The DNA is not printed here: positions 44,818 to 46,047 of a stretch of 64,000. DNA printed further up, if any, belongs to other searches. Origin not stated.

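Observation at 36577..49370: SusC/SusD locus with no glycoside hydrolase, built around exported enolase-superfamily and RraA/aldolase-like enzyme pairs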

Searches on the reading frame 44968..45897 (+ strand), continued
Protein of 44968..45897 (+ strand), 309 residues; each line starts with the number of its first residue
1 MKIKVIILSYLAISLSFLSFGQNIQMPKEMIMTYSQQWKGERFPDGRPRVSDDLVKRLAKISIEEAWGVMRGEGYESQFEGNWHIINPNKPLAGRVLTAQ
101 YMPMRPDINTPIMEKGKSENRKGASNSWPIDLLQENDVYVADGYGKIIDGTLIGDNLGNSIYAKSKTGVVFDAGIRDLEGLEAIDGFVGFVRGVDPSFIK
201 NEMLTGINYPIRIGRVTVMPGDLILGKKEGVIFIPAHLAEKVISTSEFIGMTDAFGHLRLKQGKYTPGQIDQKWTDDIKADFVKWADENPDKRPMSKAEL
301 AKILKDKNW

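Call 36: search_protein_families(library=ncbifam, proteins=[L018:2659-4179:-, L050:727-2451:-, L087:8507-9781:+, L078:8912-9946:+, L071:805-1737:-, L062:15477-16514:-, L071:9322-10224:+, L046:6400-7662:+, L007:7527-8429:+, L007:8567-9970:+], max_evalue=1e-10)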
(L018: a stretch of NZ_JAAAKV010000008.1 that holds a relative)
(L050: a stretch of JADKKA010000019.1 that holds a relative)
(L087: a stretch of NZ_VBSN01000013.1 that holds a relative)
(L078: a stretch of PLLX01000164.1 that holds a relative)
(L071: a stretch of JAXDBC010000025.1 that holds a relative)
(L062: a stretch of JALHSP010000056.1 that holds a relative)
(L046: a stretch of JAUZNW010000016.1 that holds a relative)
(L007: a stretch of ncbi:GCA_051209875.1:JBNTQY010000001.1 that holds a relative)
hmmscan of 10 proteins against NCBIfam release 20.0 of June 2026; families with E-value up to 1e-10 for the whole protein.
L018:2659-4179:- (506 aa): 12 families
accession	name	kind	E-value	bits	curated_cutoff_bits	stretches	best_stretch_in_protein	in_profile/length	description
TIGR01314.1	gntK_FGGY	equivalog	2e-125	419.2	648.55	1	4-503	2-504/505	gluconokinase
TIGR01312.1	XylB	equivalog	7.8e-79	265.4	380.25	1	6-489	2-480/481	xylulokinase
TIGR01311.1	glycerol_kin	equivalog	4.6e-50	170.4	590.35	1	4-488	3-490/496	glycerol kinase GlpK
NF000756.0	PRK00047.1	subfamily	6e-45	153.5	498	2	3-204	6-213/502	glycerol kinase GlpK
NF011601.0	PRK15027.1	equivalog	7.3e-39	133.5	912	1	5-485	3-472/484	xylulokinase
NF008187.0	PRK10939.1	equivalog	2.5e-32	112.2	528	1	3-259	5-262/521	autoinducer-2 kinase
NF003154.0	PRK04123.1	equivalog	1e-26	93.8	428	1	303-498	340-543/554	ribulokinase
TIGR02628.1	fuculo_kin_coli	equivalog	9.3e-24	84.2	470.9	1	86-459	84-452/465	L-fuculokinase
TIGR01315.1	5C_CHO_kinase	subfamily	5e-22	78.3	408.7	0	338-489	377-534/541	FGGY family pentulose kinase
NF007925.0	PRK10640.1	equivalog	6.6e-21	74.3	639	1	72-210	73-211/489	rhamnulokinase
TIGR02627.1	rhamnulo_kin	equivalog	1.3e-19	70.1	527.95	1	75-210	70-205/454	rhamnulokinase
TIGR01234.1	L-ribulokinase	equivalog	1.2e-18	67.2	583.25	1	302-495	332-533/536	ribulokinase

L050:727-2451:- (574 aa): 8 families
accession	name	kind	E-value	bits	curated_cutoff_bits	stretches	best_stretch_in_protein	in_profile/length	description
NF004784.0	PRK06131.1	subfamily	1.3e-271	902.1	539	1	3-574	6-576/576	dihydroxy-acid dehydratase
NF009559.0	PRK13016.1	equivalog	1.5e-257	855.5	882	1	2-573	5-576/578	L-arabinonate dehydratase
NF009560.0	PRK13017.1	subfamily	2.7e-238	792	684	1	4-565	7-582/595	dihydroxy-acid dehydratase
NF002068.0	PRK00911.1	subfamily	1.8e-141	472.4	644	1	23-557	19-554/559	dihydroxy-acid dehydratase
TIGR00110.1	ilvD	equivalog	1.5e-135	452.8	618.15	1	24-558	3-541/543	dihydroxy-acid dehydratase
NF009103.0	PRK12448.1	equivalog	4.2e-84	282.9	710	2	24-352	19-361/616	dihydroxy-acid dehydratase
TIGR01196.1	edd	equivalog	8.1e-67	225.8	708.25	1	94-528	124-566/601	phosphogluconate dehydratase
TIGR03432.1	yjhG_yagF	hypoth_equivalog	2.6e-53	181.1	808.15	1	95-518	127-574/640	YjhG/YagF family D-xylonate dehydratase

L087:8507-9781:+ (424 aa): 13 families
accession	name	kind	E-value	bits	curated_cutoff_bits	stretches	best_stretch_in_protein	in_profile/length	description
NF006689.0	PRK09237.1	equivalog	2.8e-135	450.8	371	1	23-410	2-371/383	amidohydrolase/deacetylase family metallohydrolase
NF009060.0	PRK12394.1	equivalog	1.8e-73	247.6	442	1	23-410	2-374/381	metallo-dependent hydrolase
TIGR03583.1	EF_0837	hypoth_equivalog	8.2e-63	212.6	432.15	1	39-409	11-364/365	amidohydrolase/deacetylase family metallohydrolase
NF006560.0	PRK09061.1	subfamily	2.9e-18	65.5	340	1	10-87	12-87/517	amidohydrolase family protein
NF006845.0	PRK09357.2-6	equivalog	1.4e-17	63.5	728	1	25-159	2-135/428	dihydroorotase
NF004839.0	PRK06189.1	equivalog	3.6e-14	52.3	631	0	23-87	2-64/451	allantoinase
NF006839.0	PRK09357.1-4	equivalog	6.1e-14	51.5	576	1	26-87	2-62/422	dihydroorotase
NF011990.0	PRK15446.2-6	subfamily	5.1e-13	48.5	233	0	25-87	2-66/390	alpha-D-ribose 1-methylphosphonate 5-triphosphate diphosphatase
NF006844.0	PRK09357.2-5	equivalog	3.1e-12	46.2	701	0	25-87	3-64/422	dihydroorotase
TIGR01224.1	hutI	equivalog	3.7e-11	42.5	298.15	0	46-94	6-56/377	imidazolonepropionase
NF005791.0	PRK07627.1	equivalog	6.9e-11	41.7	442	0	25-84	2-61/425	dihydroorotase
TIGR02033.1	D-hydantoinase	equivalog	9.4e-11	41.3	393.25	0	26-103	1-79/454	dihydropyrimidinase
TIGR03121.1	one_C_dehyd_A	equivalog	9.4e-11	40.6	392.75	0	26-87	2-62/556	formylmethanofuran dehydrogenase subunit A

L078:8912-9946:+ (344 aa): 18 families
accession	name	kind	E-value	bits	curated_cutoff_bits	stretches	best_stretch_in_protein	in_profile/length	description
NF003808.0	PRK05396.1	equivalog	5.6e-58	196.4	380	1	10-331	11-329/341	L-threonine 3-dehydrogenase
NF007375.0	PRK09880.1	equivalog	1.8e-53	181.5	469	1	22-341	24-340/344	L-idonate 5-dehydrogenase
TIGR00692.1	tdh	equivalog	3.2e-52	177.7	458.35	1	12-332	11-330/340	L-threonine 3-dehydrogenase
NF041097.1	keto_inos_dh_IolM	equivalog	1.9e-48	165.1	450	1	11-332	39-379/389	scyllo-inosose 3-dehydrogenase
NF007489.0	PRK10083.1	equivalog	2.9e-46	158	376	1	1-344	1-337/339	Zn-dependent oxidoreductase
NF007642.0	PRK10309.1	equivalog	1e-39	136.8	550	1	1-267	1-262/347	galactitol-1-phosphate 5-dehydrogenase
NF006940.0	PRK09422.1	equivalog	6.7e-33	114.1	344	1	1-269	1-264/338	alcohol dehydrogenase AdhP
TIGR03451.1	mycoS_dep_FDH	equivalog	4.5e-30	104.7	512.9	2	16-107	18-104/358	S-(hydroxymethyl)mycothiol dehydrogenase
TIGR03989.1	Rxyl_3153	subfamily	6.3e-30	104.7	440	1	13-108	15-106/370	NDMA-dependent alcohol dehydrogenase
NF010344.0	PRK13771.1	subfamily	1e-28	100.3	349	1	1-332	1-322/334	putative alcohol dehydrogenase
TIGR02818.1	adh_III_F_hyde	equivalog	3.8e-28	98.6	543.95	2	124-330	141-356/368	S-(hydroxymethyl)glutathione dehydrogenase/class III alcohol dehydrogenase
TIGR03366.1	HpnZ_proposed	hypoth_equivalog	3e-23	82.5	328.1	1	27-284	7-273/315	putative phosphonate catabolism associated alcohol dehydrogenase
NF041172.1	AcrlCoa_red_Thmprot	equivalog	9.7e-22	77.3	500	1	1-331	1-322/334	acryloyl-CoA reductase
TIGR03201.1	dearomat_had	equivalog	7.5e-19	68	338.65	1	5-328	3-334/349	6-hydroxycyclohex-1-ene-1-carbonyl-CoA dehydrogenase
NF047908.1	AldhRedAhr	equivalog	4.9e-17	61.8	470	1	19-268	22-263/335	NADPH-dependent aldehyde reductase Ahr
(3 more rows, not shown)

L071:805-1737:- (310 aa): 4 families
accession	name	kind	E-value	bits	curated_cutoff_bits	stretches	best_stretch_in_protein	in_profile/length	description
NF006957.1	PRK09434.1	equivalog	2.7e-28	99.4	450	1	1-260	1-264/302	fructokinase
TIGR04382.1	myo_inos_iolC_N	equivalog_domain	3.7e-19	69.1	300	1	27-260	34-273/309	5-dehydro-2-deoxygluconokinase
TIGR02152.1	D_ribokin_bact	equivalog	1.8e-14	53.8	299.65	1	21-256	29-260/298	ribokinase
NF008353.0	PRK11142.1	equivalog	4.4e-12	46.1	341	0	23-96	35-108/307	ribokinase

L062:15477-16514:- (345 aa): 9 families
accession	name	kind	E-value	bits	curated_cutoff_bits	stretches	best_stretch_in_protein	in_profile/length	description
NF041633.1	trifunc_aldol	exception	8.7e-153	509.8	700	1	3-345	242-580/580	KHG/KDPG aldolase/sugar kinase fusion protein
NF041332.1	KDG_KDGal_kin_Halo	equivalog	1.7e-65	221.6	440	1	4-343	3-318/320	bifunctional 2-dehydro-3-deoxygluconokinase/2-dehydro-3-deoxygalactonokinase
TIGR04382.1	myo_inos_iolC_N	equivalog_domain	1.1e-34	120.2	300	1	6-318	5-291/309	5-dehydro-2-deoxygluconokinase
NF040938.1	KDG_KDGal_kin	equivalog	1.9e-34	119.2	400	1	5-336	1-304/305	bifunctional 2-dehydro-3-deoxygluconokinase/2-dehydro-3-deoxygalactonokinase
NF052444.1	DhDoxglucKinKdgK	equivalog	8.8e-15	54.9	400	1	4-209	2-207/303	2-dehydro-3-deoxygluconokinase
NF006957.1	PRK09434.1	equivalog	1e-14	54.8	450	1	31-304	24-270/302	fructokinase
NF049991.1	TagKinase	equivalog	2.4e-13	49.6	420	1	4-211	9-215/321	tagatose kinase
NF053626.1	RibKinHalex1628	equivalog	1.8e-11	44.1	330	0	23-206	27-192/293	ATP-dependent ribose-1-phosphate kinase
TIGR02152.1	D_ribokin_bact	equivalog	5.1e-11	42.5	299.65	0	183-321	168-285/298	ribokinase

L071:9322-10224:+ (300 aa): 17 families
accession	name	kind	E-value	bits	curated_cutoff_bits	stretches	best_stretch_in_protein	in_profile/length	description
TIGR02152.1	D_ribokin_bact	equivalog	1.2e-104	349.9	299.65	1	4-299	1-297/298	ribokinase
NF008353.0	PRK11142.1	equivalog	1.1e-98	330.6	341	1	1-299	2-300/307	ribokinase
TIGR04382.1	myo_inos_iolC_N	equivalog_domain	1.5e-23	83.6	300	1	173-299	184-306/309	5-dehydro-2-deoxygluconokinase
TIGR03168.1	1-PFK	subfamily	1.1e-21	77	216.4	1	142-290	142-289/305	hexose kinase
NF053626.1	RibKinHalex1628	equivalog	2.2e-21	76.6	330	1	1-292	1-282/293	ATP-dependent ribose-1-phosphate kinase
NF006957.1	PRK09434.1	equivalog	4.6e-21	75.6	450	1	33-297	22-301/302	fructokinase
TIGR03828.1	pfkB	equivalog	4e-20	72.1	292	1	13-290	11-289/305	1-phosphofructokinase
TIGR02198.1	rfaE_dom_I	equivalog_domain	5.7e-20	71.7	345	1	174-290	187-304/315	D-glycero-beta-D-manno-heptose-7-phosphate kinase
NF041134.1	R1P_kin_Thcocales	equivalog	9.3e-17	61.4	500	1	4-291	3-271/291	ADP-dependent ribose-1-phosphate kinase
TIGR00097.1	HMP-P_kinase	equivalog_domain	9.1e-15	54.6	204.95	1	156-283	106-238/254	bifunctional hydroxymethylpyrimidine kinase/phosphomethylpyrimidine kinase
NF008454.0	PRK11316.1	equivalog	1.9e-14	53.2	521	1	172-291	183-303/475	bifunctional D-glycero-beta-D-manno-heptose-7-phosphate kinase/D-glycero-beta-D-manno-heptose 1-phosphate adenylyltransferase HldE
NF040938.1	KDG_KDGal_kin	equivalog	2.7e-14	53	400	0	197-299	198-300/305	bifunctional 2-dehydro-3-deoxygluconokinase/2-dehydro-3-deoxygalactonokinase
NF007355.0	PRK09850.1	equivalog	1e-13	51.1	540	1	4-283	7-287/313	pseudouridine kinase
NF049991.1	TagKinase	equivalog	2.3e-13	49.6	420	1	47-299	50-312/321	tagatose kinase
NF041320.1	pfkB_Halo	equivalog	4.7e-13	49.2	400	1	23-289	22-283/302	1-phosphofructokinase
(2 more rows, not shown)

L046:6400-7662:+ (420 aa): 1 family
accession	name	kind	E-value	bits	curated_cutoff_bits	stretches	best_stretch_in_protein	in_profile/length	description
NF041097.1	keto_inos_dh_IolM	equivalog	2.5e-17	62.6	450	1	4-356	30-376/389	scyllo-inosose 3-dehydrogenase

L007:7527-8429:+ (300 aa): 10 families
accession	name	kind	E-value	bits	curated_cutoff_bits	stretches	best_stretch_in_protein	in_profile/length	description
NF007161.0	PRK09599.1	subfamily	7.4e-127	422.7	271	1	1-299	1-301/302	NADP-dependent phosphogluconate dehydrogenase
TIGR00872.1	gnd_rel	equivalog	4.4e-125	416.8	297.2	1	1-299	1-298/299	phosphogluconate dehydrogenase (NAD(+)-dependent, decarboxylating)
NF006765.0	PRK09287.1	equivalog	3.1e-74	250.6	413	1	2-278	5-296/476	NADP-dependent phosphogluconate dehydrogenase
TIGR00873.1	gnd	equivalog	1.3e-68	231.9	426.7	1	2-277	1-290/467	decarboxylating NADP(+)-dependent phosphogluconate dehydrogenase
NF008592.0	PRK11559.1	equivalog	3.3e-25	89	397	1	1-264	3-260/296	2-hydroxy-3-oxopropionate reductase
TIGR01692.1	HIBADH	equivalog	2.7e-22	79.4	291.6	1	6-213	2-205/288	3-hydroxyisobutyrate dehydrogenase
TIGR01505.1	tartro_sem_red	equivalog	1.6e-20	73.6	340.75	1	3-264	2-257/291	2-hydroxy-3-oxopropionate reductase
NF043037.1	ThreonDh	equivalog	8.9e-17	61.4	350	1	2-192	4-193/297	L-threonate dehydrogenase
NF012005.0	PRK15461.1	equivalog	4.3e-13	49.1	348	1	2-201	3-200/298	sulfolactaldehyde 3-reductase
NF011633.0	PRK15059.1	equivalog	6.7e-11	41.9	451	1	1-190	1-187/292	2-hydroxy-3-oxopropionate reductase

L007:8567-9970:+ (467 aa): 12 families
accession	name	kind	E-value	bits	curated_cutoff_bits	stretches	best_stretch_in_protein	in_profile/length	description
TIGR01314.1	gntK_FGGY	equivalog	1.1e-138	463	648.55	1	2-466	1-496/505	gluconokinase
TIGR01312.1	XylB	equivalog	8.3e-92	308.2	380.25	1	5-461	2-481/481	xylulokinase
TIGR01311.1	glycerol_kin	equivalog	1.7e-54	185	590.35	1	2-435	2-462/496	glycerol kinase GlpK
NF011601.0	PRK15027.1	equivalog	2.2e-47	161.6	912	1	3-464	2-480/484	xylulokinase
NF000756.0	PRK00047.1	subfamily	5.5e-46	156.9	498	1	2-425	6-453/502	glycerol kinase GlpK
TIGR02628.1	fuculo_kin_coli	equivalog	7.2e-33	114.2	470.9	1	6-204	6-209/465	L-fuculokinase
NF008187.0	PRK10939.1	equivalog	1.3e-29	103.3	528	1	2-462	5-502/521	autoinducer-2 kinase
TIGR01315.1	5C_CHO_kinase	subfamily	4.7e-23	81.7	408.7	1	3-163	2-173/541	FGGY family pentulose kinase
NF003154.0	PRK04123.1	equivalog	2.3e-22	79.4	428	1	296-463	362-537/554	ribulokinase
TIGR02627.1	rhamnulo_kin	equivalog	3.2e-18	65.5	527.95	1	81-204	83-206/454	rhamnulokinase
NF007925.0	PRK10640.1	equivalog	4e-15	55.2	639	1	75-201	83-209/489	rhamnulokinase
TIGR01234.1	L-ribulokinase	equivalog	9.8e-14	51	583.25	0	295-460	354-527/536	ribulokinase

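Call 39: search_protein_families(library=pfam, proteins=[L013:16069-19389:-, L052:14701-17832:-, L060:15459-18647:+, L083:14182-17286:-, L059:1906-4749:+, L042:4025-7348:-, L086:12922-15564:-, L035:16588-19062:-, L040:13989-16475:-, L059:10-1194:-], max_evalue=0.0001)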
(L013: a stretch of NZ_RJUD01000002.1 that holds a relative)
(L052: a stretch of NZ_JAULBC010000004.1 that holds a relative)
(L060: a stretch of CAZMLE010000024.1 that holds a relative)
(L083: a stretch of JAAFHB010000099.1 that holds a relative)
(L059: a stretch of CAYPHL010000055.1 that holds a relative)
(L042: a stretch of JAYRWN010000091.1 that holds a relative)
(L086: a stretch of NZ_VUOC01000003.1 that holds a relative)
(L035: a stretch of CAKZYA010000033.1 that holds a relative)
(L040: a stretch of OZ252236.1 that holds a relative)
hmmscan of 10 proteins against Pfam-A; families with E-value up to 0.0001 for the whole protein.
L013:16069-19389:- (1106 aa): 4 families
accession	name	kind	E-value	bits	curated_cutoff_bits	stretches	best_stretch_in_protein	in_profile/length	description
PF00176.29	SNF2-rel_dom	-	1.9e-67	227.9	24.9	1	652-928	1-290/290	SNF2-related domain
PF00271.37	Helicase_C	-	2.2e-21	76.6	23.5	1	941-1050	2-110/110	Helicase conserved C-terminal domain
PF00270.35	DEAD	-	6.6e-11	42.7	26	1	675-805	22-162/167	DEAD/DEAH box helicase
PF04851.21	ResIII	-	3.6e-10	40.4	22.5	1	648-803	3-163/164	Type III restriction enzyme, res subunit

L052:14701-17832:- (1043 aa): 2 families
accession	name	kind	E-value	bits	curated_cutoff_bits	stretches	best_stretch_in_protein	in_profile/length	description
PF05359.17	DUF748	-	5.2e-12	45.1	50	1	9-184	11-181/1037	Domain of Unknown Function (DUF748)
PF05170.20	AsmA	-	5e-11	42.6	29.8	1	10-174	2-176/607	AsmA family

L060:15459-18647:+ (1063 aa): 2 families
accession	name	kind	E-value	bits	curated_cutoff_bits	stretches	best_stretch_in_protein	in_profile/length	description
PF13385.13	Laminin_G_3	-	1.6e-33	116.4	27.6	2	496-647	2-151/151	Concanavalin A-like lectin/glucanases superfamily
PF25788.1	Ig_Rha78A_N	-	1.4e-07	32.2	27.4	0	696-749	40-96/105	Rha78A-like, N-terminal immunoglobulin domain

L083:14182-17286:- (1034 aa): 1 family
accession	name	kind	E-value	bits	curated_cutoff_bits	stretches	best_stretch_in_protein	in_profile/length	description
PF00873.25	ACR_tran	-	1.2e-278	927.4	28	1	5-1015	1-1020/1021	AcrB/AcrD/AcrF family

L059:1906-4749:+ (947 aa): 2 families
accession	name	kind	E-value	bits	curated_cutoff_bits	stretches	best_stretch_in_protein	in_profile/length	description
PF07494.17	Reg_prop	-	5e-14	51.1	20.4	0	869-891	1-23/24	Two component regulator propeller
PF04015.17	DUF362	-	5.3e-10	40.1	24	1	277-481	21-200/200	Domain of unknown function (DUF362)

L042:4025-7348:- (1107 aa): 1 family
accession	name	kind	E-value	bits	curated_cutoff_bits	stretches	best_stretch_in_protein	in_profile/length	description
PF01074.27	Glyco_hydro_38N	-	1.4e-13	51.3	25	1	284-577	2-268/270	Glycosyl hydrolases family 38 N-terminal domain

L086:12922-15564:- (880 aa): 3 families
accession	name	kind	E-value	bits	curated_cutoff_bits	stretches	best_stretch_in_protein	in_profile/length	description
PF16313.11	DUF4953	-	1.5e-127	425.7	24.2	1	476-784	1-314/316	Met-zincin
PF17148.9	DUF5117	-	5e-66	222.6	27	1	146-342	1-189/189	Domain of unknown function (DUF5117)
PF17162.9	DUF5118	-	1e-19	70.4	27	1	84-132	1-49/50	Domain of unknown function (DUF5118)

L035:16588-19062:- (824 aa): 2 families
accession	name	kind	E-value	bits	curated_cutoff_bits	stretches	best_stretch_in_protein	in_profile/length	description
PF12704.14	MacB_PCD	-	7.6e-28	98.6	27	2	48-254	2-191/207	MacB-like periplasmic core domain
PF02687.27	FtsX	-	1.2e-21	77.4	25.5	2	317-426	4-116/120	FtsX-like permease C-terminal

L040:13989-16475:- (828 aa): 6 families
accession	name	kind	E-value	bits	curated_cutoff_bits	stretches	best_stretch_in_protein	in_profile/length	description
PF17764.6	PriA_3primeBD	-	1e-29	102.6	22.7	1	15-112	1-96/96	3'DNA-binding domain (3'BD)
PF00270.35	DEAD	-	2.8e-20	73.2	26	1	292-455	1-162/167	DEAD/DEAH box helicase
PF04851.21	ResIII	-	1.8e-16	60.9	22.5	1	289-453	2-163/164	Type III restriction enzyme, res subunit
PF00271.37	Helicase_C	-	1.2e-12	48.5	23.5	1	604-685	40-109/110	Helicase conserved C-terminal domain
PF18074.6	PriA_C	-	5.6e-10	40.3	26.9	1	729-825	1-93/95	Primosomal protein N C-terminal domain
PF18319.7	Zn_ribbon_PriA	-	1.1e-08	35.3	26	1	542-567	1-26/27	PriA DNA helicase Cys-rich region (CRR) domain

L059:10-1194:- (394 aa): 1 family
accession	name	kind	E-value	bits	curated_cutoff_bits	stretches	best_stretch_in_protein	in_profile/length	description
PF07470.19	Glyco_hydro_88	-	2.1e-08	34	26.6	1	66-364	23-316/352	Glycosyl Hydrolase Family 88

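Call 44: search_protein_families(library=pfam, alignment_id=A2, max_evalue=0.0001)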
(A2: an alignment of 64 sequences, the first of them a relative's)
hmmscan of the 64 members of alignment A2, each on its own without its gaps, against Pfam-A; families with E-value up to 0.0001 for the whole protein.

A. member 1, L007:7527-8429:+ (300 aa): 4 families
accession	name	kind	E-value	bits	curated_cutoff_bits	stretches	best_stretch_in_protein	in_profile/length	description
PF03446.21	NAD_binding_2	-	7.8e-43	146.7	21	1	2-154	1-153/161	NAD binding domain of 6-phosphogluconate dehydrogenase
PF00393.24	6PGD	-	5.1e-25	88.9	27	1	168-277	1-117/290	6-phosphogluconate dehydrogenase, C-terminal domain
PF03807.23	F420_oxidored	-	4.1e-05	24.5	21.6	1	2-94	1-91/94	NADP oxidoreductase coenzyme F420-dependent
PF02826.25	2-Hacid_dh_C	-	6.1e-05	22.9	25.1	1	2-115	38-147/178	D-isomer specific 2-hydroxyacid dehydrogenase, NAD binding domain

B. families by the number of members that match (of 64 scanned): 91 families (the first 25 are shown)
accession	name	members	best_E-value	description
PF00583.31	Acetyltransf_1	3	1.3e-16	Acetyltransferase (GNAT) family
PF01011.28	PQQ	2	6.9e-69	Glucose/ethanol/alcohol dehydrogenase, beta-propeller domain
PF12275.14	DUF3616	2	7.7e-61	Protein of unknown function (DUF3616)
PF03629.24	SASA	2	5.5e-57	Carbohydrate esterase, sialic acid-specific acetylesterase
PF01343.23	Peptidase_S49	2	3e-43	Peptidase family S49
PF14805.11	THDPS_N_2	2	1.2e-24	Tetrahydrodipicolinate N-succinyltransferase N-terminal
PF13302.13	Acetyltransf_3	2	1.7e-23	Acetyltransferase (GNAT) domain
PF01042.26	Ribonuc_L-PSP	2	7e-20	Endoribonuclease L-PSP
PF00295.23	Glyco_hydro_28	2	4e-18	Glycosyl hydrolases family 28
PF04542.20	Sigma70_r2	2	1.7e-17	Sigma-70 region 2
PF13508.13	Acetyltransf_7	2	3.8e-15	Acetyltransferase (GNAT) domain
PF14602.12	Hexapep_2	2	1.5e-12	Hexapeptide repeat of succinyl-transferase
PF00132.30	Hexapep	2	2.6e-12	Bacterial transferase hexapeptide (six repeats)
PF03841.19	SelA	2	7.5e-12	L-seryl-tRNA selenium transferase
PF08281.18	Sigma70_r4_2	2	1.1e-11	Sigma-70, region 4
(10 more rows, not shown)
